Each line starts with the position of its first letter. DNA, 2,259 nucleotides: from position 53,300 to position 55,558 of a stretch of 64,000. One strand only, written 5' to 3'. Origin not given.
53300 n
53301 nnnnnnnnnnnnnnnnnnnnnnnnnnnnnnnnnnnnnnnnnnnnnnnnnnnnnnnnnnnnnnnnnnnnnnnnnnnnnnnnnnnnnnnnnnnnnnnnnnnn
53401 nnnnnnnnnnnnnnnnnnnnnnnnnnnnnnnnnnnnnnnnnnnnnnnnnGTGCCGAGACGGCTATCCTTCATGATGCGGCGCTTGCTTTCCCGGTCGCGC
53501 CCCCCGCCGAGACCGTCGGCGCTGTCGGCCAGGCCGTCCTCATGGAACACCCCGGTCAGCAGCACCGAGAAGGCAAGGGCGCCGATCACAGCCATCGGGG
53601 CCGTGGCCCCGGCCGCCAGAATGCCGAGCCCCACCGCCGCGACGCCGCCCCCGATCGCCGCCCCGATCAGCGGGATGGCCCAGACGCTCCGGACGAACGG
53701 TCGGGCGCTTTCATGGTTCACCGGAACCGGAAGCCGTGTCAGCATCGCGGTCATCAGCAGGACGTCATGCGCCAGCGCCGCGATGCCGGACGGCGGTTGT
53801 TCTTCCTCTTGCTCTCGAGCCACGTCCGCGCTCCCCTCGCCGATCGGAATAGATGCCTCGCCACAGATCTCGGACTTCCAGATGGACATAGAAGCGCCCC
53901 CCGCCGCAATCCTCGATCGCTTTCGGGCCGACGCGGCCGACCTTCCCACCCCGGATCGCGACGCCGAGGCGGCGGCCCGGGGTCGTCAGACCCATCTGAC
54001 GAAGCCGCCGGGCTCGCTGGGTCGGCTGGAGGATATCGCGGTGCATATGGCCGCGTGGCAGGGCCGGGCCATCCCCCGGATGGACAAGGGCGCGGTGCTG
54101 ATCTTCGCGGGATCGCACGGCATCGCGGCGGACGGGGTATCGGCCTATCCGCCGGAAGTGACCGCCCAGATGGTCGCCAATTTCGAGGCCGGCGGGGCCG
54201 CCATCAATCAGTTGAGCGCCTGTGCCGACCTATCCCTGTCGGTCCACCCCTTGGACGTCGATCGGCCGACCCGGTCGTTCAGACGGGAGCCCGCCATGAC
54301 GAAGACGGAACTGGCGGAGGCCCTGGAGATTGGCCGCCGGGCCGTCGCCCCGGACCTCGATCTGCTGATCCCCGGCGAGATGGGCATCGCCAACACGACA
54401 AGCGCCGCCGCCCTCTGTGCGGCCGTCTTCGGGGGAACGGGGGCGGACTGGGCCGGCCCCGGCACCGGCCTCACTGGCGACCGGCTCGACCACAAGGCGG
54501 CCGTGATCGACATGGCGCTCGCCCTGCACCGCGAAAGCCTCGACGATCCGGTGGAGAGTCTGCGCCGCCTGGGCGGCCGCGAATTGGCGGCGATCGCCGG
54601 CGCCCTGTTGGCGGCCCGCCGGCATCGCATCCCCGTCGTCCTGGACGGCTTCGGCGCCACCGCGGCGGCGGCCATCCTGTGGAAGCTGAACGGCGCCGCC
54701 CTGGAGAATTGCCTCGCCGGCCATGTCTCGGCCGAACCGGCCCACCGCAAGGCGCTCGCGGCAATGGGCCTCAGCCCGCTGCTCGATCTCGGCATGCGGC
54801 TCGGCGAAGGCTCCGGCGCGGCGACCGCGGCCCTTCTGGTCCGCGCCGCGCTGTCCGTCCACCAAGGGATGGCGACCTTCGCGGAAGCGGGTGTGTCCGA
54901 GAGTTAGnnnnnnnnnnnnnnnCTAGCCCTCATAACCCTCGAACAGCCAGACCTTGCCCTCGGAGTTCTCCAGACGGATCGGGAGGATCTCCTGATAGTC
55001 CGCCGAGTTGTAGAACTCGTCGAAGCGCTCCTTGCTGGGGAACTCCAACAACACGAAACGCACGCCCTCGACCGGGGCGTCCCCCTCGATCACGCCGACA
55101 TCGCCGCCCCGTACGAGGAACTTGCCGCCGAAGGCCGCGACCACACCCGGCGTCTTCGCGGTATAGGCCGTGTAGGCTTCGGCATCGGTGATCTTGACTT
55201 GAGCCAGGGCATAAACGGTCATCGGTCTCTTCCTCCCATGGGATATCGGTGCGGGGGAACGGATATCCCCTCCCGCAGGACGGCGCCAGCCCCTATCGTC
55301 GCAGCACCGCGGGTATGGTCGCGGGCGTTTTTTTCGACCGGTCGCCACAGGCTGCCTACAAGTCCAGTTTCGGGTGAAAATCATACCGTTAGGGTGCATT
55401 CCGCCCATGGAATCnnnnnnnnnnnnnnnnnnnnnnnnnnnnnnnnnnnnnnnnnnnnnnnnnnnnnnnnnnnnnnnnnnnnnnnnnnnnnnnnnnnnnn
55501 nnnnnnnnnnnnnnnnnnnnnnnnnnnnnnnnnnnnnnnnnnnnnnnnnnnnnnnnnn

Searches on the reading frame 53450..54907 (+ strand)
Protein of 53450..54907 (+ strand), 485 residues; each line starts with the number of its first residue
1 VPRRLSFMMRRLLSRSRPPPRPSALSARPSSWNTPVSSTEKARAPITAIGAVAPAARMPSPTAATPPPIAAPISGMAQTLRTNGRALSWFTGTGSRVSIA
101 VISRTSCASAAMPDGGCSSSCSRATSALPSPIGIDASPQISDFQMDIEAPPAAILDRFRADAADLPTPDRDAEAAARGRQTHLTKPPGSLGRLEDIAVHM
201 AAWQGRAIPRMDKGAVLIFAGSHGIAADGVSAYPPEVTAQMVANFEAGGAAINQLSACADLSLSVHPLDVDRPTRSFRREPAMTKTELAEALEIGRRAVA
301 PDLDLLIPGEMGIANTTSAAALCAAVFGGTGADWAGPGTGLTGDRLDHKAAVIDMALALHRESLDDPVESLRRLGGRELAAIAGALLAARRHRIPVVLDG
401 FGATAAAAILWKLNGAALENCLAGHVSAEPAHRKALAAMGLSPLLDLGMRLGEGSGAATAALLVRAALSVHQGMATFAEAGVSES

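Call 59: search_protein_families(library=pfam, max_evalue=0.1, proteins=[window:53450-54907:+])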
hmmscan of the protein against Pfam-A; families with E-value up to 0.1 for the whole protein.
window:53450-54907:+ (485 aa): 1 family
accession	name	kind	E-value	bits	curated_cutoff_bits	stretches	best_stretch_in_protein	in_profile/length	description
PF02277.22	DBI_PRT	-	5.3e-113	378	22.6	1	166-482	2-329/329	Phosphoribosyltransferase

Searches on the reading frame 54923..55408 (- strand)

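Call 59: search_protein_families(library=pfam, max_evalue=0.1, proteins=[window:54923-55408:-])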
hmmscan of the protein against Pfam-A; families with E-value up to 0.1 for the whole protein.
window:54923-55408:- (161 aa): 1 family
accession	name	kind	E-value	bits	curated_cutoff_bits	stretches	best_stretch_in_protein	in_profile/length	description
PF07045.17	DUF1330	-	1.5e-25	89.8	23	1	64-159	1-94/94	Domain of unknown function (DUF1330)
